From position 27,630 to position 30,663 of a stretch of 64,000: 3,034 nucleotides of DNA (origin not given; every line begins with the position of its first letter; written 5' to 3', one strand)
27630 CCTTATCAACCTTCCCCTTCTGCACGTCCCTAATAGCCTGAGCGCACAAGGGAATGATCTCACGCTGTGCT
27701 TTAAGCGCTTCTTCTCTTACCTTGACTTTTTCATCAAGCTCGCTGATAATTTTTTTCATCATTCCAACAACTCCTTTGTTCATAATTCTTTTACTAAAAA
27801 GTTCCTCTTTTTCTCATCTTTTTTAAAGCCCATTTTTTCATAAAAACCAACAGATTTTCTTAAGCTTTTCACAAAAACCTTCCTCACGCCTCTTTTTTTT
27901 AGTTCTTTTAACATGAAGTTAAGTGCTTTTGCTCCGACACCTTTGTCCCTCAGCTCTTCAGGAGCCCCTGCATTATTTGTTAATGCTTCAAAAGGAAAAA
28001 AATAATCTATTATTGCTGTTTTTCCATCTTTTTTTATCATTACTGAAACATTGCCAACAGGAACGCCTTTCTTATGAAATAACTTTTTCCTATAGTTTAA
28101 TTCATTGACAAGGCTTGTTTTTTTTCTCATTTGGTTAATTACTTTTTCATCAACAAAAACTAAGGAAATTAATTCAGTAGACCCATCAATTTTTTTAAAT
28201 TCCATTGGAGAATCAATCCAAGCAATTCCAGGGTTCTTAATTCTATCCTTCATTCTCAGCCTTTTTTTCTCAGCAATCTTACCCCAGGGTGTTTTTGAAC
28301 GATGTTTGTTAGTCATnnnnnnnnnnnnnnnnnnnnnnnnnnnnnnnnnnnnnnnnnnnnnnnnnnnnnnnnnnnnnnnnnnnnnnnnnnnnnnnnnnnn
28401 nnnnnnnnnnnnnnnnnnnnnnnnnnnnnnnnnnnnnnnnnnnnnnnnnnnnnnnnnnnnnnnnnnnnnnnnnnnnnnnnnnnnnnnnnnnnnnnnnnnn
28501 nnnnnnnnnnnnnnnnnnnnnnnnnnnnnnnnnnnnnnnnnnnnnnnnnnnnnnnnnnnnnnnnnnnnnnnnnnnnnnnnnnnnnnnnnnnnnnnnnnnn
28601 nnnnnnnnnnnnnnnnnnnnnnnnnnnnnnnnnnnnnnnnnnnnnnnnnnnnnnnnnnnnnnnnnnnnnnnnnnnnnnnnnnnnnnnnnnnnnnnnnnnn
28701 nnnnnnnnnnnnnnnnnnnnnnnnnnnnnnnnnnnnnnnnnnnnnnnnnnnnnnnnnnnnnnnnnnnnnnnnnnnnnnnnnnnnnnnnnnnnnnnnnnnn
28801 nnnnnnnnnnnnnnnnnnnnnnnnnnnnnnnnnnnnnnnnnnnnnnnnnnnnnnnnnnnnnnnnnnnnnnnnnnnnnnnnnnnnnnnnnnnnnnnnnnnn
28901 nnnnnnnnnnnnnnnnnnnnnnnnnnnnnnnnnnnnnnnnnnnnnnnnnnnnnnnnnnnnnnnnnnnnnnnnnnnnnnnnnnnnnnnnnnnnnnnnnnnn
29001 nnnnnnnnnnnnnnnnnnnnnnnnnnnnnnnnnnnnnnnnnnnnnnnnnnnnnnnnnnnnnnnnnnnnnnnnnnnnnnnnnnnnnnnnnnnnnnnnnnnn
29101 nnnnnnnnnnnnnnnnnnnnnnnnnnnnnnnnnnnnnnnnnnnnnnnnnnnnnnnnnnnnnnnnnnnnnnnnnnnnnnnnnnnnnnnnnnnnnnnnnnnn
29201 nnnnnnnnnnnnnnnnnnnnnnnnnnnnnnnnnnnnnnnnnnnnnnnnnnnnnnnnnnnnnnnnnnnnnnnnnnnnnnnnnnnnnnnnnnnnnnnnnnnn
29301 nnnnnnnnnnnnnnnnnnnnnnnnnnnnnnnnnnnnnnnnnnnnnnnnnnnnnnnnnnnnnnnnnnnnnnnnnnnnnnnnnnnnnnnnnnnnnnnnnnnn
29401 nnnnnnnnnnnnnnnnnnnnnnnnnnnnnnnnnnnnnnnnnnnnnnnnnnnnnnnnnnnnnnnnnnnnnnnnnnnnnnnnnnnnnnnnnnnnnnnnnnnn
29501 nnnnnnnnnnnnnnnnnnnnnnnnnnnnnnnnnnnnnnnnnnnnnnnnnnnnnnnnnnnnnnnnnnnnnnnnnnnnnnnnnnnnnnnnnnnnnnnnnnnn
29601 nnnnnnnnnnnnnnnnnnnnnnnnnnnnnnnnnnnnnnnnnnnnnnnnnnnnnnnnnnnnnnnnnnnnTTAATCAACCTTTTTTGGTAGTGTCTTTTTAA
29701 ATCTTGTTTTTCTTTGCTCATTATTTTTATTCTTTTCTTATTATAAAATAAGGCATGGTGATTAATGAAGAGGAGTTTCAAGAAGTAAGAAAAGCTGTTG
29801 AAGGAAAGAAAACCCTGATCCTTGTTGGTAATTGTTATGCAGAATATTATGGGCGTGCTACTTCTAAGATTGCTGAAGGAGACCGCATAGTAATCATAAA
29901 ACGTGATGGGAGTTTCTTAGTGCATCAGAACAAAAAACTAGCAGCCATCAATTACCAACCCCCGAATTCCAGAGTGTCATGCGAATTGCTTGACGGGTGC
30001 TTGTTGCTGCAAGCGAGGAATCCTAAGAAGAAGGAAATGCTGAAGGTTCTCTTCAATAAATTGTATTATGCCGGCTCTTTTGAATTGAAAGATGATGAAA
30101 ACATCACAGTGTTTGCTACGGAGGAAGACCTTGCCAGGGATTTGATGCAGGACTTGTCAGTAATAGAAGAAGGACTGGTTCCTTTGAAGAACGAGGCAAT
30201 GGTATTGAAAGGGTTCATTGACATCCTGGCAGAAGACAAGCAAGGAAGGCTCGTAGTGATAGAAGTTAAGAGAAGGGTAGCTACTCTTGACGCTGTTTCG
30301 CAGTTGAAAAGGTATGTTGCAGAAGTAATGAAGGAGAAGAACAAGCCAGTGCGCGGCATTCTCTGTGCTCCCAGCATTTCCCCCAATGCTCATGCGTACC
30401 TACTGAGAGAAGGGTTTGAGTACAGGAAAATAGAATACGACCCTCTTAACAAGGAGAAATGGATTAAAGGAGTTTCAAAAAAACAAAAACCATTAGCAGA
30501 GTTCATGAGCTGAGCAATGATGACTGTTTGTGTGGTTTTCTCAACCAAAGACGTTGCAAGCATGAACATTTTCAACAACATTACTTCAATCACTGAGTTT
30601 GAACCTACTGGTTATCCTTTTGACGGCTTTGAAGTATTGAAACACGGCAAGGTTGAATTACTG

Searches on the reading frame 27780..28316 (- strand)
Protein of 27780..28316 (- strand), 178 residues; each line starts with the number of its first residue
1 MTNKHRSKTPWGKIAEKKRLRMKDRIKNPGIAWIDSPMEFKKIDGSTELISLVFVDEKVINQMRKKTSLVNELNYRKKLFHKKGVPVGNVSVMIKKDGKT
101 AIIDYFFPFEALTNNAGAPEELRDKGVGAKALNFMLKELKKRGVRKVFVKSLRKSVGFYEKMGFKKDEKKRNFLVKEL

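Call 3: search_protein_families(library=pfam, proteins=[window:27780-28316:-], max_evalue=1)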
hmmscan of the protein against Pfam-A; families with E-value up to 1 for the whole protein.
window:27780-28316:- (178 aa): 4 families
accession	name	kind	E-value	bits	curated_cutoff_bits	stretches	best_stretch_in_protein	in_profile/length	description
PF13673.13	Acetyltransf_10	-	1.8e-07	31.6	23.6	1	121-171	62-114/128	Acetyltransferase (GNAT) domain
PF00583.31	Acetyltransf_1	-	6.2e-07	30.1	20.7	1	120-164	69-116/116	Acetyltransferase (GNAT) family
PF13508.13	Acetyltransf_7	-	1.5e-05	25.8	27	1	120-166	38-84/84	Acetyltransferase (GNAT) domain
PF08445.16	FR47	-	0.048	14.1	22.1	1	120-170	31-83/86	FR47-like protein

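Call 4: search_protein_families(library=ncbifam, proteins=[window:27780-28316:-], max_evalue=1)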
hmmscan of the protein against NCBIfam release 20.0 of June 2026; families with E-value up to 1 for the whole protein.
window:27780-28316:- (178 aa): 11 families
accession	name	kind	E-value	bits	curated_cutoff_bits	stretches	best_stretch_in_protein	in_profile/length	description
NF005840.0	PRK07757.1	equivalog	0.00021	21.2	154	1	120-170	76-124/153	N-acetyltransferase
TIGR01575.1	rimI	equivalog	0.00041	20.5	86.4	1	109-173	54-121/132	ribosomal protein S18-alanine N-acetyltransferase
NF005921.0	PRK07922.1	equivalog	0.0034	17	180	1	120-166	81-125/170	amino-acid N-acetyltransferase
NF002959.0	PRK03624.1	equivalog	0.0035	17.1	124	1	119-168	81-133/147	GNAT family acetyltransferase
NF007025.1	PRK09491.1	equivalog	0.0046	16.9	173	1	111-173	64-128/145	ribosomal protein S18-alanine N-acetyltransferase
TIGR02344.1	chap_CCT_gamma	equivalog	0.0092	14.5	553.45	1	21-63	225-264/526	T-complex protein 1 subunit gamma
NF040503.1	resist_ArsN1a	equivalog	0.03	14.1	170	1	120-166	86-135/159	arsinothricin resistance N-acetyltransferase ArsN1 family A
TIGR02317.1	prpB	equivalog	0.041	13.1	354.4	1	129-176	237-284/285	methylisocitrate lyase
NF007807.0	PRK10514.1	equivalog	0.043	13.7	134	1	122-168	82-126/147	acetyltransferase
NF040501.1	resist_ArsN2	equivalog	0.13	11.9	125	1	120-169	58-106/133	arsenic resistance N-acetyltransferase ArsN2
NF040504.1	resist_ArsN1b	equivalog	0.17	11.7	210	1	120-166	86-135/159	arsinothricin resistance N-acetyltransferase ArsN1 family B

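Call 19: find_homologous_proteins(query=window:27780-28316:-, max_evalue=0.001)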
Query window:27780-28316:- (178 aa): 1 proteins with E <= 0.001 among 96 candidates.
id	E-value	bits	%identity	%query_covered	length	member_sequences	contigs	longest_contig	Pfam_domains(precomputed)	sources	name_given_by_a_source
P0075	2.4e-109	381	100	100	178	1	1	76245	PF13673.14,PF13508.14,PF00583.32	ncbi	-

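Call 23: find_related_loci(query=window:27780-28316:-, collection=viral_contigs, flank=5000)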
Query window:27780-28316:- (178 aa) in viral_contigs; peptide patterns used: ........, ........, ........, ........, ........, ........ (x = any residue, [..] = any of these).
12 stretches matched a pattern, but none encodes a relative of the query by tblastn (E <= 1e-3).

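Call 28: search_protein_families(library=padloc, proteins=[window:27780-28316:-], max_evalue=1)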
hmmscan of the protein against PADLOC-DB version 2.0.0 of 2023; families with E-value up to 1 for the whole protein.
window:27780-28316:- (178 aa): 0 families

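Call 29: search_protein_families(library=phrogs, proteins=[window:27780-28316:-], max_evalue=1)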
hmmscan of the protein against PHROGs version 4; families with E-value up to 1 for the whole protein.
window:27780-28316:- (178 aa): 4 families
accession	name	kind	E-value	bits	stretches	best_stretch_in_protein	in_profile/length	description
phrog_1249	-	other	5.5e-05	24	1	120-173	99-155/180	acetyltransferase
phrog_3810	-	other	0.0013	19.7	1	81-167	66-145/155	acetyltransferase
phrog_1758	-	other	0.0024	18.8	1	121-170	110-164/184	acetyltransferase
phrog_38651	-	unknown function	0.14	13.3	0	118-164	50-93/105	-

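Call 39: search_solved_structures(query=window:27780-28316:-, max_evalue=1, show_alignments=2)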
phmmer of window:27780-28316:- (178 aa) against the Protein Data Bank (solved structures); distinct sequences matched with E-value up to 1: 33.
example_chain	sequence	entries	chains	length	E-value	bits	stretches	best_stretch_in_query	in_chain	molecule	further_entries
3fb3_A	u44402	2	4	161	0.0031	20.7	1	122-170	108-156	N-acetyltransferase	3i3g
5isv_A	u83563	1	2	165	0.0054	20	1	108-173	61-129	Ribosomal-protein-alanine acetyltransferase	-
3ld2_A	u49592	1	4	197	0.059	16.6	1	96-169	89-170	Putative acetyltransferase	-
2cnm_A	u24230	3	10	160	0.06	16.6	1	110-173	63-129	MODIFICATION OF 30S RIBOSOMAL SUBUNIT PROTEIN S18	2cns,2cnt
1gml_A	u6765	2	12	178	0.065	16.4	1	20-50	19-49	T-COMPLEX PROTEIN 1 SUBUNIT GAMMA | CCT-GAMMA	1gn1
2ob0_A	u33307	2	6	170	0.12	15.6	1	116-174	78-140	Human MAK3 homolog | N-acetyltransferase 13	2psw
6wf3_A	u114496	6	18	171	0.12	15.6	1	116-174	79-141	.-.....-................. 50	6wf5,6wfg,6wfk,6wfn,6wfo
3tfy_A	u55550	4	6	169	0.12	15.6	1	117-174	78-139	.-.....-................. 50, NatE catalytic subunit | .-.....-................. 50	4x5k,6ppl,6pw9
2huz_A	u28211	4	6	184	0.15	15.3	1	117-169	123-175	Glucosamine 6-phosphate N-acetyltransferase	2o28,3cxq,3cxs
6ao7_A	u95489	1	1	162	0.17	15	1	105-174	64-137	Acetyltransferase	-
3eo4_A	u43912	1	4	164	0.21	14.8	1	124-171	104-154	Uncharacterized protein MJ1062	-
3cxp_A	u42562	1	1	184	0.29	14.3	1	117-169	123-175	Glucosamine 6-phosphate N-acetyltransferase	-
2ae6_A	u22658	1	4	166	0.31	14.2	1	117-168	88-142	acetyltransferase, GNAT family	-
7oya_S1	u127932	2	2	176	0.39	13.9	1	60-139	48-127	60S ribosomal protein L18a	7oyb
1ass_A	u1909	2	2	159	0.4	13.9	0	16-46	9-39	THERMOSOME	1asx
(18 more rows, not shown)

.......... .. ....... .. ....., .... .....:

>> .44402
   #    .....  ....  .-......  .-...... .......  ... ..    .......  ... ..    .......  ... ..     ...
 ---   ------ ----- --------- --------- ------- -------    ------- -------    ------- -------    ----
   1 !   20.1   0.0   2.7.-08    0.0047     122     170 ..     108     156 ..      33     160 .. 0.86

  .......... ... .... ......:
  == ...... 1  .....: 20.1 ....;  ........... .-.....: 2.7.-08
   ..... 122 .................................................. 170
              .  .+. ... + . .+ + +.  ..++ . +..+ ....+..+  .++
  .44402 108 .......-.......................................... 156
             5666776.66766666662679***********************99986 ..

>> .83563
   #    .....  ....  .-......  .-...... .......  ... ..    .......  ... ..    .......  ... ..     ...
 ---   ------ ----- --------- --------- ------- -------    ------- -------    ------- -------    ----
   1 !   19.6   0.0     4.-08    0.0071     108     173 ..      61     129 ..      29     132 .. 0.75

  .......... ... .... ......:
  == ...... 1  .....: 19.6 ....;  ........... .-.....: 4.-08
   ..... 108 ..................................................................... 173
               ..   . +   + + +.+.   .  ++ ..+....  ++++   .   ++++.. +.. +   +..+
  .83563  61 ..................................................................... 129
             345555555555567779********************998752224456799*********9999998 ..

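Call 45: predict_structure(protein=window:27780-28316:-)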
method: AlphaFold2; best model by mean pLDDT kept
length: 178 residues; sequences in the alignment: 1
mean_pLDDT: 54.6   pTM: 0.52
mean pLDDT of the five models: 54.6, 44.0, 41.3, 41.2, 40.3
residues with pLDDT >= 90: 4; 70-90: 43; 50-70: 27; < 50: 104
segments of 3 or more residues with pLDDT < 50: 1-64, 66-89, 107-122
pLDDT, mean of each block of 10 residues (from residue 1): 43 39 36 37 40 44 44 42 44 69 59 43 56 75 82 70 83 83
secondary structure, 60 per line:
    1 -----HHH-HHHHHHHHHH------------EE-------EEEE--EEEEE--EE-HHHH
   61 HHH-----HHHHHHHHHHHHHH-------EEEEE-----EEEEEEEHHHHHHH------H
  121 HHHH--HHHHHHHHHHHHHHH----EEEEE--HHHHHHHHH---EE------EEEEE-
elements in order: H10-19 E41-44 E47-51 H57-63 H69-82 E90-94 E100-106 H107-113 H120-124 H127-141 E146-150 H153-161 E173-177

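Call 49: fold_search(model_id=the predicted structure, library=pdb)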
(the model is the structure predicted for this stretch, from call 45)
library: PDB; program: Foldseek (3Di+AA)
matches with E <= 10: 903; with E <= 0.001: 13
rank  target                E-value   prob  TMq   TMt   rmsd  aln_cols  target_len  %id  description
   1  1y9w_A                2.0e-04  1.00  0.43  0.54  15.2       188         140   16  Structural Genomics, 1.9A crystal structure of an acetyltransferase from Bacillus cereus ATCC 14579 (released 2005-02-01)
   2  1qst                  2.8e-04  1.00  0.43  0.48   4.9       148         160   14  CRYSTAL STRUCTURE OF TETRAHYMENA GCN5 (released 1999-09-08)
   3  5trm_G                3.2e-04  1.00  0.44  0.47   4.1       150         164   13  Crystal structure of human GCN5 histone acetyltransferase domain (released 2017-12-06)
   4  5trm_Q                3.9e-04  1.00  0.38  0.43   3.8       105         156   14  Crystal structure of human GCN5 histone acetyltransferase domain (released 2017-12-06)
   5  7ak8_B                3.9e-04  1.00  0.37  0.43   3.2       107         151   19  Structure of Salmonella TacT1 toxin bound to TacA1 antitoxin C-terminal peptide (released 2021-08-18)
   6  5trl_G                5.2e-04  1.00  0.40  0.45   2.9       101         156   17  Crystal structure of human GCN5 histone acetyltransferase domain (released 2017-12-06)
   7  5trm_F                5.2e-04  1.00  0.44  0.48   4.1       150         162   13  Crystal structure of human GCN5 histone acetyltransferase domain (released 2017-12-06)
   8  7ak8_C                5.2e-04  1.00  0.37  0.43   3.2       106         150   19  Structure of Salmonella TacT1 toxin bound to TacA1 antitoxin C-terminal peptide (released 2021-08-18)
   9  5trm_C                6.7e-04  1.00  0.44  0.49   4.1       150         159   13  Crystal structure of human GCN5 histone acetyltransferase domain (released 2017-12-06)
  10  2g3a                  9.0e-04  1.00  0.37  0.47   5.0       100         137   18  Crystal structure of putative acetyltransferase from Agrobacterium tumefaciens (released 2006-03-14)
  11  7ak8_A                9.0e-04  1.00  0.37  0.43   3.2       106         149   19  Structure of Salmonella TacT1 toxin bound to TacA1 antitoxin C-terminal peptide (released 2021-08-18)
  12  5trm_L                9.6e-04  1.00  0.39  0.43   3.8       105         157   14  Crystal structure of human GCN5 histone acetyltransferase domain (released 2017-12-06)
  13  8osp_A                9.6e-04  1.00  0.37  0.38   5.0       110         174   17  GCN5-related N-Acetyltransferase from Lactobacillus curiae (released 2023-07-05)
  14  8h6c_G                1.1e-03  1.00  0.38  0.41   3.8       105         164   15  Crystal structure of human GCN5 histone acetyltransferase domain bound with malonyl-CoA (released 2023-05-03)
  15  4nsq_A                1.2e-03  1.00  0.39  0.43   3.9       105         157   14  Crystal structure of PCAF (released 2014-03-05)
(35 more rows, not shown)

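Call 66: find_related_loci(query=A4, collection=metagenome_contigs, flank=6000)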
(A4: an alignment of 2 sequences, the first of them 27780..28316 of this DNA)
Query A4 (178 aa) in metagenome_contigs; peptide patterns used: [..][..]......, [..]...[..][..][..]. (x = any residue, [..] = any of these).
600 stretches matched a pattern (row limit reached: there are more); 13 encode a relative of the query (tblastn E <= 1e-3); 13 distinct loci.
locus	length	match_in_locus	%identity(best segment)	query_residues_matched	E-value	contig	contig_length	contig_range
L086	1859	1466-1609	52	120-169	8e-9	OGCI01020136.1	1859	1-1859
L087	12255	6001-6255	22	71-167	2e-6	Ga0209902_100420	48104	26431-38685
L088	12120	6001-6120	43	125-164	4e-6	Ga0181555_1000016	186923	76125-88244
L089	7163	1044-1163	40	125-164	5e-6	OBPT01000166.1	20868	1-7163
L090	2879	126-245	40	125-164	4e-6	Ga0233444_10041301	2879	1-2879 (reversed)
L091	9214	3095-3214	40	125-164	5e-6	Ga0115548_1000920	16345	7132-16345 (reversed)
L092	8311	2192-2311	40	125-164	5e-6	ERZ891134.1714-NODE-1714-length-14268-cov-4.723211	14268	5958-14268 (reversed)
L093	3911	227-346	40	125-164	5e-6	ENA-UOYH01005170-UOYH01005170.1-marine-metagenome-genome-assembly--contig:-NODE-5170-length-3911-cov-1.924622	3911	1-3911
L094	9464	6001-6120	40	125-164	6e-6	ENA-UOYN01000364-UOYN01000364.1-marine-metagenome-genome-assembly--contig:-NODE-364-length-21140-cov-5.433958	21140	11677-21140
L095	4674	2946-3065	40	125-164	8e-6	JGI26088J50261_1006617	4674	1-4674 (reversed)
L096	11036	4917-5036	40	125-164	8e-6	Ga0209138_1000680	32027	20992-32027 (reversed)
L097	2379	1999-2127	49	125-165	7e-6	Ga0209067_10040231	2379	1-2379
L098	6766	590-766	39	121-178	2e-5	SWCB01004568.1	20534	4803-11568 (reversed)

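Call 67: find_related_loci(query=A4, collection=viral_contigs, flank=6000)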
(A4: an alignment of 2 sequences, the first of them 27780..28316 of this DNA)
Query A4 (178 aa) in viral_contigs; peptide patterns used: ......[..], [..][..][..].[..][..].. (x = any residue, [..] = any of these).
241 stretches matched a pattern, but none encodes a relative of the query by tblastn (E <= 1e-3).

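Call 80: search_dna_similar(query=window:27780-28316:-, collection=phages, mode=protein, max_evalue=0.01, max_rows=5)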
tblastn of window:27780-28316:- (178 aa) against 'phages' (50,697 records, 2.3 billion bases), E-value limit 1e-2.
Records with a match: 1; places in all: 1; records where one place covers at least 80% of the query: 0.
Best place of each record, by identity: <60% 1.
By first word of the organism name: Bacteriophage 1.
By host as written in the record: - 1.
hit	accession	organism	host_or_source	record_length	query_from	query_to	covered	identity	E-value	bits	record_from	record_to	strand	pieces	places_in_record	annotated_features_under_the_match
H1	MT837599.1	Bacteriophage sp.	human fecal samples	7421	79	172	53%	30.9%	3e-4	46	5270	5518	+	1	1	record has no annotation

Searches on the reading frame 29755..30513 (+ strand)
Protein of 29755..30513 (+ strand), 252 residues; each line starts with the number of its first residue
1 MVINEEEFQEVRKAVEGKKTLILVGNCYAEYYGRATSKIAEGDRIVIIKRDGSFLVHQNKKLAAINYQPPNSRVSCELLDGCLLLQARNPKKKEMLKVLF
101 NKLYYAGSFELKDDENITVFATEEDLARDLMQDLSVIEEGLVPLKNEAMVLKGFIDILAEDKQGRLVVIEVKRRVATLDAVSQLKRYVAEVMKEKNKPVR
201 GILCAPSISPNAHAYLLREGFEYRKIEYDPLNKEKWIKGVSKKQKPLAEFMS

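Call 36: search_protein_families(library=pfam, proteins=[window:29755-30513:+], max_evalue=0.001)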
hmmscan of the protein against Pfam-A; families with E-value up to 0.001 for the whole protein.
window:29755-30513:+ (252 aa): 3 families
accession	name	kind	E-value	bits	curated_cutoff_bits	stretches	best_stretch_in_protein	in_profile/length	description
PF01939.22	NucS_C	-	4.9e-28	98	24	1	123-228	2-110/124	Endonuclease NucS C-terminal domain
PF21003.3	NucS_N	-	4.4e-24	84.7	23.9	1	20-115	4-99/100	Endonuclease NucS N-terminal PH-like domain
PF14281.12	PDDEXK_4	-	0.00076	19.9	22.3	1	93-196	34-120/183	PD-(D/E)XK nuclease superfamily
